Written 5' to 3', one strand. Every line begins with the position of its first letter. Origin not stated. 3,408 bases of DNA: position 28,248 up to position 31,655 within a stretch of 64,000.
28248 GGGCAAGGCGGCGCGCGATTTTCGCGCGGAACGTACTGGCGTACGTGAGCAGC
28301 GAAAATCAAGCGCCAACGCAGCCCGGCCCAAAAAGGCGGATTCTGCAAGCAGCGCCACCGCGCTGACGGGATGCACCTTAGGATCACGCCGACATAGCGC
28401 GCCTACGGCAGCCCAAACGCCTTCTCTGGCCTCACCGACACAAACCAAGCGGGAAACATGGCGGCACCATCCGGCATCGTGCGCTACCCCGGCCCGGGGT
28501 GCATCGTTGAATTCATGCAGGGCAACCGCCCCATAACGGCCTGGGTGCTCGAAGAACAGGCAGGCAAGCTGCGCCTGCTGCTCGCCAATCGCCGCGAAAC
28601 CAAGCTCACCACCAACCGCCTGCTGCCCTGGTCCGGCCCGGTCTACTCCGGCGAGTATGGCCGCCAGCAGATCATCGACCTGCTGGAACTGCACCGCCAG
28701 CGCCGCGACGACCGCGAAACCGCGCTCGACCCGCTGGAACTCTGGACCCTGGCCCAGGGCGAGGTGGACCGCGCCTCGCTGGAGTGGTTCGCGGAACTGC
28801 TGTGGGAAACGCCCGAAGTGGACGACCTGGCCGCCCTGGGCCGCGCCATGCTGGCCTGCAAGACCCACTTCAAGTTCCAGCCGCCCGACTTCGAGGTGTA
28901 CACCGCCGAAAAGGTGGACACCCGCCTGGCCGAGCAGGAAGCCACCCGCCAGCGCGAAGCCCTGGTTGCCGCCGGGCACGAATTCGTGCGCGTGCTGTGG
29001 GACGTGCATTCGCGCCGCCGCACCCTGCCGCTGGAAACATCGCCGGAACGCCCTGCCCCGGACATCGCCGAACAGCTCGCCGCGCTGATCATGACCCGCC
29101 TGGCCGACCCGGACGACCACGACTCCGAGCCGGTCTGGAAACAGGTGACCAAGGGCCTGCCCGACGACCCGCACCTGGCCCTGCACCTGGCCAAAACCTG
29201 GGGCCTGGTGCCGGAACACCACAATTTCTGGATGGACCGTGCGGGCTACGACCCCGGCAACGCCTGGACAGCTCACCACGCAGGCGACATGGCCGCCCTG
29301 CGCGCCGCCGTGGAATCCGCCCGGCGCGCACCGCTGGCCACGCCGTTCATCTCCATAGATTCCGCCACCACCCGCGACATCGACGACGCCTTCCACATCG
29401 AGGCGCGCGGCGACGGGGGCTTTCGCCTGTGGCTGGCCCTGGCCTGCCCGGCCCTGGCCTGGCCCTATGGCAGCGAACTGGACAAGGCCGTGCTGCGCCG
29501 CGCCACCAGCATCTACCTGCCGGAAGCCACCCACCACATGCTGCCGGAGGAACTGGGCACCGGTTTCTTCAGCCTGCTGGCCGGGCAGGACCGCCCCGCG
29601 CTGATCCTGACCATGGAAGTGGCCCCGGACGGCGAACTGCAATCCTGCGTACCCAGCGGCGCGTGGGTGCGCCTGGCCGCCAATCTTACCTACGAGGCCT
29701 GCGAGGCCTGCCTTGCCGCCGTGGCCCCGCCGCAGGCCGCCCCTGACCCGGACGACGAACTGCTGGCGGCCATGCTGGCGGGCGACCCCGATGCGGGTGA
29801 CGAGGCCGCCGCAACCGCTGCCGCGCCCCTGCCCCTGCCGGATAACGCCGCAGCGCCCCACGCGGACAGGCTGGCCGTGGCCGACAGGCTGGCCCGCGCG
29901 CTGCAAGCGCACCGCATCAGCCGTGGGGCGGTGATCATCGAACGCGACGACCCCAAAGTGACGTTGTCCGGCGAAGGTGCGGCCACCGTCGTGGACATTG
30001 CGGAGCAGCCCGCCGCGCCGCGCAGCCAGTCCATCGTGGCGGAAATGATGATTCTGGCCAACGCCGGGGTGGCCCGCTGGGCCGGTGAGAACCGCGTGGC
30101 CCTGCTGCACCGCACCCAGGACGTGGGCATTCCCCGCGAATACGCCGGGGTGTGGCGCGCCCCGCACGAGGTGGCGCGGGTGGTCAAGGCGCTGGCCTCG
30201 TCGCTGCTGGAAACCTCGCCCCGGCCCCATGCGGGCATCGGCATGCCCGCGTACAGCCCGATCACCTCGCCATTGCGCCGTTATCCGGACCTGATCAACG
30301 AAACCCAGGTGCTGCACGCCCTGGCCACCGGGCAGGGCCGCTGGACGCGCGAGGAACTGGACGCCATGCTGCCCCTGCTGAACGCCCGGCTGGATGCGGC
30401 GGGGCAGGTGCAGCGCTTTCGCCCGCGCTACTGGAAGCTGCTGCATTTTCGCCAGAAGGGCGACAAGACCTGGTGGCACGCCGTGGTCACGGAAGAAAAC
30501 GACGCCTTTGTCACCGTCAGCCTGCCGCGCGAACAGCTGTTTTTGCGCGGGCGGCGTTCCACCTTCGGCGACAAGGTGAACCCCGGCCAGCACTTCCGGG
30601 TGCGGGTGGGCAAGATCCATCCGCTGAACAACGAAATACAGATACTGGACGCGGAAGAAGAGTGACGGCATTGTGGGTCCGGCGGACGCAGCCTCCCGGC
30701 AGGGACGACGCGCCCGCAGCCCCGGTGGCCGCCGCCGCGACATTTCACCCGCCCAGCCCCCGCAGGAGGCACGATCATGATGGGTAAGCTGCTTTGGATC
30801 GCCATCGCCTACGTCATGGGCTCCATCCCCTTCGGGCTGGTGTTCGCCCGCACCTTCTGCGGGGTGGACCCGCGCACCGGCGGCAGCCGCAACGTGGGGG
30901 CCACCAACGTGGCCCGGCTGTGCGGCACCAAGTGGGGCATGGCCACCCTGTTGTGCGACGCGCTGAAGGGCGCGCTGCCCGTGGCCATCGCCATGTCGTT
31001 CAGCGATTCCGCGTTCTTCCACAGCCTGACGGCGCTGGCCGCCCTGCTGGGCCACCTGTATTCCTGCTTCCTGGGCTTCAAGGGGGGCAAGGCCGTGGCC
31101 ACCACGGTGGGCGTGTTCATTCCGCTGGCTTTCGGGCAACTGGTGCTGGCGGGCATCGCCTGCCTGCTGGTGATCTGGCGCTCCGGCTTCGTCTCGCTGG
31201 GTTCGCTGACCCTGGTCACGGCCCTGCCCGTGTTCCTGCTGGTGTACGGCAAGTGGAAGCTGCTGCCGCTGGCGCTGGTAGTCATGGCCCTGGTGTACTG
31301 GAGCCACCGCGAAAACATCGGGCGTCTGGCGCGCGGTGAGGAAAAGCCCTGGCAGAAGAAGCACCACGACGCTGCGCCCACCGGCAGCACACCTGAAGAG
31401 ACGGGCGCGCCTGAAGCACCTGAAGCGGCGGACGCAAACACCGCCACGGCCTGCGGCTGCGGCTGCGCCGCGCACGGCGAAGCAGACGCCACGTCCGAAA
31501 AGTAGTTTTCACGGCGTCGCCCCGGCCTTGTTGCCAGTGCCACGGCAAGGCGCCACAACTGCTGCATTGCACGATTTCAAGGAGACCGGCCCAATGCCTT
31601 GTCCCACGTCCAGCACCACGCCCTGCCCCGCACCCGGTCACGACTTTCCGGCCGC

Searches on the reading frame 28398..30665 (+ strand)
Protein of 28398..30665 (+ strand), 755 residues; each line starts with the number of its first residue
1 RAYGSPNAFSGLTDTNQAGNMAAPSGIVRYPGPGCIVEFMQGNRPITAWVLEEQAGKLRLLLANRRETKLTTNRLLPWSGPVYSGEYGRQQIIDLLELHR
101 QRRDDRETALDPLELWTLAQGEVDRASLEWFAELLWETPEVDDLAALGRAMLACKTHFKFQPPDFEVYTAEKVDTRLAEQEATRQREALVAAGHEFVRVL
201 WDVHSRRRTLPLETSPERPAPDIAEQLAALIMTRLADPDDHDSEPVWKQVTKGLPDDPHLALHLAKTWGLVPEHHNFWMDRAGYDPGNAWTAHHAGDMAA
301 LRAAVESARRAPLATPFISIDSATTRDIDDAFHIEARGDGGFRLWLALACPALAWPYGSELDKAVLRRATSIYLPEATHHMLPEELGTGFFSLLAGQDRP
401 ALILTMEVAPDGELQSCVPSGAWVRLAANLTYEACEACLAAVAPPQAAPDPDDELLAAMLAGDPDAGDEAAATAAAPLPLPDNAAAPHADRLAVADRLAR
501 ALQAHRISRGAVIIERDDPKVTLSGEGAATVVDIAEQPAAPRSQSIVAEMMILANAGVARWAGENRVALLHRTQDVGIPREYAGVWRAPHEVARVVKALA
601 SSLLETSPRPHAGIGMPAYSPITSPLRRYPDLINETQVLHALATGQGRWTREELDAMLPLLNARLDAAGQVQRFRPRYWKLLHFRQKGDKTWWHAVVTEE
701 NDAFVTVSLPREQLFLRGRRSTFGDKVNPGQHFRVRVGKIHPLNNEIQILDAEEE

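Call 29: search_protein_families(library=pfam, proteins=[window:28398-30665:+], max_evalue=0.00001)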
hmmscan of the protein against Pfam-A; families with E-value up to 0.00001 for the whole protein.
window:28398-30665:+ (755 aa): 1 family
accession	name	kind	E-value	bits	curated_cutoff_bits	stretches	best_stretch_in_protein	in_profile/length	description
PF00773.25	RNB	-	2.4e-65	221.4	29.3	1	315-643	7-325/326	RNB domain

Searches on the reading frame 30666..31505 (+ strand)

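Call 29: search_protein_families(library=pfam, proteins=[window:30666-31505:+], max_evalue=0.00001)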
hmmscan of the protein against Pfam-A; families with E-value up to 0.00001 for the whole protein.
window:30666-31505:+ (279 aa): 1 family
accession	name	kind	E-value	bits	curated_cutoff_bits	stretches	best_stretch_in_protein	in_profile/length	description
PF02660.20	G3P_acyltransf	-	4.3e-49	167.2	24.1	1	47-221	1-164/164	Glycerol-3-phosphate acyltransferase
